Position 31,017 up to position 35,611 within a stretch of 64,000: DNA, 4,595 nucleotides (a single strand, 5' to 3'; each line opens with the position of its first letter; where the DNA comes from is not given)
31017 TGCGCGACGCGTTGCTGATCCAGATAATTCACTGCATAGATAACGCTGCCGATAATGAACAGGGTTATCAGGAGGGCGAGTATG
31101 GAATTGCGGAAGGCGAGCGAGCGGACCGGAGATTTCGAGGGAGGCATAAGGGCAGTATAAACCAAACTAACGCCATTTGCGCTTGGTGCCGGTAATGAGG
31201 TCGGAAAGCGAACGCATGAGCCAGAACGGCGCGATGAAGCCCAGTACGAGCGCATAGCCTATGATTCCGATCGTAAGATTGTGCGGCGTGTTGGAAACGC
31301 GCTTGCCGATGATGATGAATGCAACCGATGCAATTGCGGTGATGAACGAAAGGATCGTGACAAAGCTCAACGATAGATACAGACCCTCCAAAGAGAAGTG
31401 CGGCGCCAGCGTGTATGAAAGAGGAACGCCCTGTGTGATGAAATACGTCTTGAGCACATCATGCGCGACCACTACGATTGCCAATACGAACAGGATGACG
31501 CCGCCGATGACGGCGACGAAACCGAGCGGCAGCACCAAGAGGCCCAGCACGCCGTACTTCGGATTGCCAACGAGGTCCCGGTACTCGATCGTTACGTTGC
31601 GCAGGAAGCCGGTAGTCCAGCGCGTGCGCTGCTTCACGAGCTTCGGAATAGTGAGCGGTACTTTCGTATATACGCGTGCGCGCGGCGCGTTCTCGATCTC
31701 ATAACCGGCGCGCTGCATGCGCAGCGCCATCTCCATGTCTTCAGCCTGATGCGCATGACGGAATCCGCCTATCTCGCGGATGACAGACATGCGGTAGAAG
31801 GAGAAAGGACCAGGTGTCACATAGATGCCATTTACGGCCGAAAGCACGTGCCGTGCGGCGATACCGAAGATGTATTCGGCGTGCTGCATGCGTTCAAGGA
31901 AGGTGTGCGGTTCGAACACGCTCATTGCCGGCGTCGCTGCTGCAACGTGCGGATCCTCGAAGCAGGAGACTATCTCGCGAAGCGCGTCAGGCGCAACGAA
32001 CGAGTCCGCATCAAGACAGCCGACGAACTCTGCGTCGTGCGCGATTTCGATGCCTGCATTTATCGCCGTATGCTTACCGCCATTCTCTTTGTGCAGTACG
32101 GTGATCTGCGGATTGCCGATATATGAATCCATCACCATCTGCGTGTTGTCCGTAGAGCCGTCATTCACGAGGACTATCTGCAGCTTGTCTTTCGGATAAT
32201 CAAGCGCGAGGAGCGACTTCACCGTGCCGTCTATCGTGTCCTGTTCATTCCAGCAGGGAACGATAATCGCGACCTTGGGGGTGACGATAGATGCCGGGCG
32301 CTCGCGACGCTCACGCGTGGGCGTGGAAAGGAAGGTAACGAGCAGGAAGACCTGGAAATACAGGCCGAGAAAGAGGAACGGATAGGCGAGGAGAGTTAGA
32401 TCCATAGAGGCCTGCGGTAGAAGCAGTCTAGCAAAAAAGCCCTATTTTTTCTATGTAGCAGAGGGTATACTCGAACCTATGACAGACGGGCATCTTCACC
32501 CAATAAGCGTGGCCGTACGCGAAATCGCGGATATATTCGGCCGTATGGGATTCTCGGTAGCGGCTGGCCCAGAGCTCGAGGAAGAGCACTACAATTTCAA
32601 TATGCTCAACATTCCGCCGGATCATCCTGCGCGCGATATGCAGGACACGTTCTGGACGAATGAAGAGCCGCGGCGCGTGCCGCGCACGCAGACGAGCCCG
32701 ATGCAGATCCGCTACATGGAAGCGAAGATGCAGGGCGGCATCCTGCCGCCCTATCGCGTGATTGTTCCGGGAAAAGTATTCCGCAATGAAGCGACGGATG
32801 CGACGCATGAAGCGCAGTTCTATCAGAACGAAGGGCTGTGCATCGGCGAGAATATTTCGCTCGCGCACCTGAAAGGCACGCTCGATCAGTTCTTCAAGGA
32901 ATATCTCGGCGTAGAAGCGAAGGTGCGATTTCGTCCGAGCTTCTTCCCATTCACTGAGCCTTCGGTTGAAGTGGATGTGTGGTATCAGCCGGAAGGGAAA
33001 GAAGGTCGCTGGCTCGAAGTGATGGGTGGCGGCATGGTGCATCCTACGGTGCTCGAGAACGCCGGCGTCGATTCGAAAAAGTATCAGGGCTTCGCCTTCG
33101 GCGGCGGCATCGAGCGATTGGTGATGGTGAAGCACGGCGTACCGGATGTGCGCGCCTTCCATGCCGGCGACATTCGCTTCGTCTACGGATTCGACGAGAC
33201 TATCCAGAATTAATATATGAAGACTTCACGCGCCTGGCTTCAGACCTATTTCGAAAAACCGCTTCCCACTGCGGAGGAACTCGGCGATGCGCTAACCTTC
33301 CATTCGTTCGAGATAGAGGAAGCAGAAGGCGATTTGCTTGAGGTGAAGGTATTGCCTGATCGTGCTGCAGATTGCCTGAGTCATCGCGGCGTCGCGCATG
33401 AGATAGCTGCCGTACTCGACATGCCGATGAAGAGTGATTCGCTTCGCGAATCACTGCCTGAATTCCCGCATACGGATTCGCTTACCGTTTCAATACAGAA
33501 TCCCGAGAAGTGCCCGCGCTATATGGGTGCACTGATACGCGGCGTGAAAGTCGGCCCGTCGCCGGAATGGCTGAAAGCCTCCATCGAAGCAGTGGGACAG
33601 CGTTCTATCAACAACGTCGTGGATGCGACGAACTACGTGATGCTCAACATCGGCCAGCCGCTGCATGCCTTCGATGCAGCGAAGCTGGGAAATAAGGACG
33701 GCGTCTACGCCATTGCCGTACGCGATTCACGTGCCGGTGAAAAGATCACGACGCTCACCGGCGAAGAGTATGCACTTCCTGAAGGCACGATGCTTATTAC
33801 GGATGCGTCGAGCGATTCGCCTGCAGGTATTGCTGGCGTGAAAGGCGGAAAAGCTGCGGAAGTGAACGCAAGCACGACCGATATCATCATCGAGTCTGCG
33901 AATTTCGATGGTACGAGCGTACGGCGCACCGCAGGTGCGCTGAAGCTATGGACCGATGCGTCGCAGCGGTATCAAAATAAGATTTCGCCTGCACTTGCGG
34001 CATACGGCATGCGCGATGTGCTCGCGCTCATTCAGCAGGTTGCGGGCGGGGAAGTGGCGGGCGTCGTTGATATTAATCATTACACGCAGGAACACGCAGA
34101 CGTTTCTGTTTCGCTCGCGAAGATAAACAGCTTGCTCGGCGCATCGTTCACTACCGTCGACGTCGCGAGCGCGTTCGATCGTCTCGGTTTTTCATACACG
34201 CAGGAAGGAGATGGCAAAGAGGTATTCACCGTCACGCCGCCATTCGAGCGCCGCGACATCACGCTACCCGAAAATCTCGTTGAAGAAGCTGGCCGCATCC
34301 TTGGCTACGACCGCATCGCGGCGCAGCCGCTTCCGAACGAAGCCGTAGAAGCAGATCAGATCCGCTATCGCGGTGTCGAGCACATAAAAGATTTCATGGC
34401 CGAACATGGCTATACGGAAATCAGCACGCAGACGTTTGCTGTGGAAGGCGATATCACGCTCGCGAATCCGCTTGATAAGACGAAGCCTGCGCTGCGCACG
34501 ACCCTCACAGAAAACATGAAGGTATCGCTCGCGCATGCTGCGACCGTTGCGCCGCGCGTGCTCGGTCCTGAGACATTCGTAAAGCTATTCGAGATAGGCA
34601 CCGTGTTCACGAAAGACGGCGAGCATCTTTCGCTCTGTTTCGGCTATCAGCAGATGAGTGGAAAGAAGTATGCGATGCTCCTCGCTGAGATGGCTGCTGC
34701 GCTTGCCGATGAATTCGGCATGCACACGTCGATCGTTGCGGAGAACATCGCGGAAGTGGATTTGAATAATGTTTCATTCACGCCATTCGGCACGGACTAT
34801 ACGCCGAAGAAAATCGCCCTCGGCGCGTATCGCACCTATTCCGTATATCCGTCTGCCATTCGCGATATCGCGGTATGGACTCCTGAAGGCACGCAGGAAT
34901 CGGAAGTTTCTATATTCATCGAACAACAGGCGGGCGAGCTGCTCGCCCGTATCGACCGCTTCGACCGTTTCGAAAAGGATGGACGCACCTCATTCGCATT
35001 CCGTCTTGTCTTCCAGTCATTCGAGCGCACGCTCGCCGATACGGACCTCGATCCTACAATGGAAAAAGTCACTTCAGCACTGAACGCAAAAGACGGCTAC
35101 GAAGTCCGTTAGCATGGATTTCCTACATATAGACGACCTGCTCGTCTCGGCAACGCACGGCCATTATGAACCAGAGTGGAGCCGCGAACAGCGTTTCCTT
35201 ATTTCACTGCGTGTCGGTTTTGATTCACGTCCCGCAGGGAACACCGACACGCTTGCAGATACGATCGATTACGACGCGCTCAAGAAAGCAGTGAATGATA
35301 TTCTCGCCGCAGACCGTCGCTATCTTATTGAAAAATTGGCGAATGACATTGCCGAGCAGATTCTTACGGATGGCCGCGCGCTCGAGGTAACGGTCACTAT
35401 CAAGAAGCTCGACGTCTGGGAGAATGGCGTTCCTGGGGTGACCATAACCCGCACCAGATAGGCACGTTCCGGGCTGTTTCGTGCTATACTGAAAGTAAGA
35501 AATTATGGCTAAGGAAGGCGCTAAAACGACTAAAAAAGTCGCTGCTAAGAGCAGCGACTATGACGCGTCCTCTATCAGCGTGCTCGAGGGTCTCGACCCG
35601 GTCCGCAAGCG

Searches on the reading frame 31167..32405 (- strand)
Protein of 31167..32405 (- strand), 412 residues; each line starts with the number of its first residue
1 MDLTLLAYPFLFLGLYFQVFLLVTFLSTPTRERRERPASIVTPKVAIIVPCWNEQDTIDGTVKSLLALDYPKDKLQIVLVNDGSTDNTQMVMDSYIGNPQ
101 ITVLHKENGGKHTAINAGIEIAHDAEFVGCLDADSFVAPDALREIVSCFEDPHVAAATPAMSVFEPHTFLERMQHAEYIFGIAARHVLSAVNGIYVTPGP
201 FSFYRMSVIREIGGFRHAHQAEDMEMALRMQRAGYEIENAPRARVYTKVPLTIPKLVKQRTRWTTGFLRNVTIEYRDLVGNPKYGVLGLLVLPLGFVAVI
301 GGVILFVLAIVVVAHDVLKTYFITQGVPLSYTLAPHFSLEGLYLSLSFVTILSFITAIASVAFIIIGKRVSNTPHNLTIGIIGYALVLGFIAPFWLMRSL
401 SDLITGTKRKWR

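Call 47: search_protein_families(library=pfam, proteins=[window:31167-32405:-])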
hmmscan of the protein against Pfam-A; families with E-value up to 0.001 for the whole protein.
window:31167-32405:- (412 aa): 6 families
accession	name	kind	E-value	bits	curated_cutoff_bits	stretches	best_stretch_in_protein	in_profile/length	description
PF13632.12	Glyco_trans_2_3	-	2.2e-29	103.2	27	1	129-338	3-179/198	Glycosyl transferase family group 2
PF00535.33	Glycos_transf_2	-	3e-29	102.5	23.3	1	47-212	2-167/168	Glycosyl transferase family 2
PF13641.12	Glyco_tranf_2_3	-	3.3e-27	96.4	27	1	43-266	1-230/230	Glycosyltransferase like family 2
PF13506.12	Glyco_transf_21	-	8.8e-13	48.5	21.7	1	124-264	30-173/174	Glycosyl transferase family 21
PF03142.21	Chitin_synth_2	-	7.6e-08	31.9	27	0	125-208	202-288/527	Chitin synthase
PF10111.15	Glyco_tranf_2_2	-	3.1e-06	27.3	27.3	1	47-150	2-107/276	Glycosyltransferase like family 2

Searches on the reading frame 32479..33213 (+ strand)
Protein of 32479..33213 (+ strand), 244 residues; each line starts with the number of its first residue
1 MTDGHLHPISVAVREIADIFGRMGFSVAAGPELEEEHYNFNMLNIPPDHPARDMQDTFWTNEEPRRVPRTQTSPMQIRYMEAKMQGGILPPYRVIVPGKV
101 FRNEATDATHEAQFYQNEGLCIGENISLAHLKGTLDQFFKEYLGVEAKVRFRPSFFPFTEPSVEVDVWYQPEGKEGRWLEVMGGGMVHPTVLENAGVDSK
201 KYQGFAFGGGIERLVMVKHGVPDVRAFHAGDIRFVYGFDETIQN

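Call 47: search_protein_families(library=pfam, proteins=[window:32479-33213:+])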
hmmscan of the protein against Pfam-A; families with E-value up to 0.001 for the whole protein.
window:32479-33213:+ (244 aa): 1 family
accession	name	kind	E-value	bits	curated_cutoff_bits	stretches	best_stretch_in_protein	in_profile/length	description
PF01409.25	tRNA-synt_2d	-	1.6e-89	300.1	19.8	1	2-236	12-244/246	tRNA synthetases class II core domain (F)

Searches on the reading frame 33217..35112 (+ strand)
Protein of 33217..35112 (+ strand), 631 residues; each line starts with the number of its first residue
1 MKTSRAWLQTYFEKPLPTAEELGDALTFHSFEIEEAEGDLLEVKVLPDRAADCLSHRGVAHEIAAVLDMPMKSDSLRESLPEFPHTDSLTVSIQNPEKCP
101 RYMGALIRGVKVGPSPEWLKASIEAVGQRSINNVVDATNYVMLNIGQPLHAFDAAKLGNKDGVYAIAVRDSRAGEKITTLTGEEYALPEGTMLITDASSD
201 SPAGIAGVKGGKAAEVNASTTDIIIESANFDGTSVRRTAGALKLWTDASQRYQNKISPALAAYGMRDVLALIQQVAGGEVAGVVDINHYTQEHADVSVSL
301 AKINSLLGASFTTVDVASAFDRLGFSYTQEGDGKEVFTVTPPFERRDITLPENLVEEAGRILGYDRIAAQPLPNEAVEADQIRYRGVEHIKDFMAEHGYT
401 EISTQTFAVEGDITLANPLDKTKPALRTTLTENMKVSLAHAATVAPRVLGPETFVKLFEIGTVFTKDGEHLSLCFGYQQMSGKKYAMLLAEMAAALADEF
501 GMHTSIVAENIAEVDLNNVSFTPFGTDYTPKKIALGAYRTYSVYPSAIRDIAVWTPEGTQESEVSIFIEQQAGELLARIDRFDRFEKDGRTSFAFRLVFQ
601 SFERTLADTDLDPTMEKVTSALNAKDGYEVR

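Call 47: search_protein_families(library=pfam, proteins=[window:33217-35112:+])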
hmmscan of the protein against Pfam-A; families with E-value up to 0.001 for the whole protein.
window:33217-35112:+ (631 aa): 4 families
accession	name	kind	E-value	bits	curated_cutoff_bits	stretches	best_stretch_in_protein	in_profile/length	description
PF03483.22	B3_4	-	2.4e-55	187.3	29.3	1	98-277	1-174/174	B3/4 domain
PF03147.19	FDX-ACB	-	4.8e-17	62.6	31.1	1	542-631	1-94/94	Ferredoxin-fold anticodon binding domain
PF03484.21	B5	-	2.2e-15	57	28.6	1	296-364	1-67/67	tRNA synthetase B5 domain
PF17759.6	tRNA_synthFbeta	-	4.5e-05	23.5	22.4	1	384-467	19-109/214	Phenylalanyl tRNA synthetase beta chain CLM domain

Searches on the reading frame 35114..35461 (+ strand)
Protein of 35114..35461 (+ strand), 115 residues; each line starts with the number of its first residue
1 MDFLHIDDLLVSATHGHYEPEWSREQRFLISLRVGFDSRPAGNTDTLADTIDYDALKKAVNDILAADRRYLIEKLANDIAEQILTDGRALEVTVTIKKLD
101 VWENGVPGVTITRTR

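Call 47: search_protein_families(library=pfam, proteins=[window:35114-35461:+])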
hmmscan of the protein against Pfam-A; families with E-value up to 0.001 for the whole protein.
window:35114-35461:+ (115 aa): 1 family
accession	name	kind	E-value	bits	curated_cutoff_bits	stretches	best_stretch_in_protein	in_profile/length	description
PF02152.23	FolB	-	2.8e-23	83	31.8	1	5-102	2-100/113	Dihydroneopterin aldolase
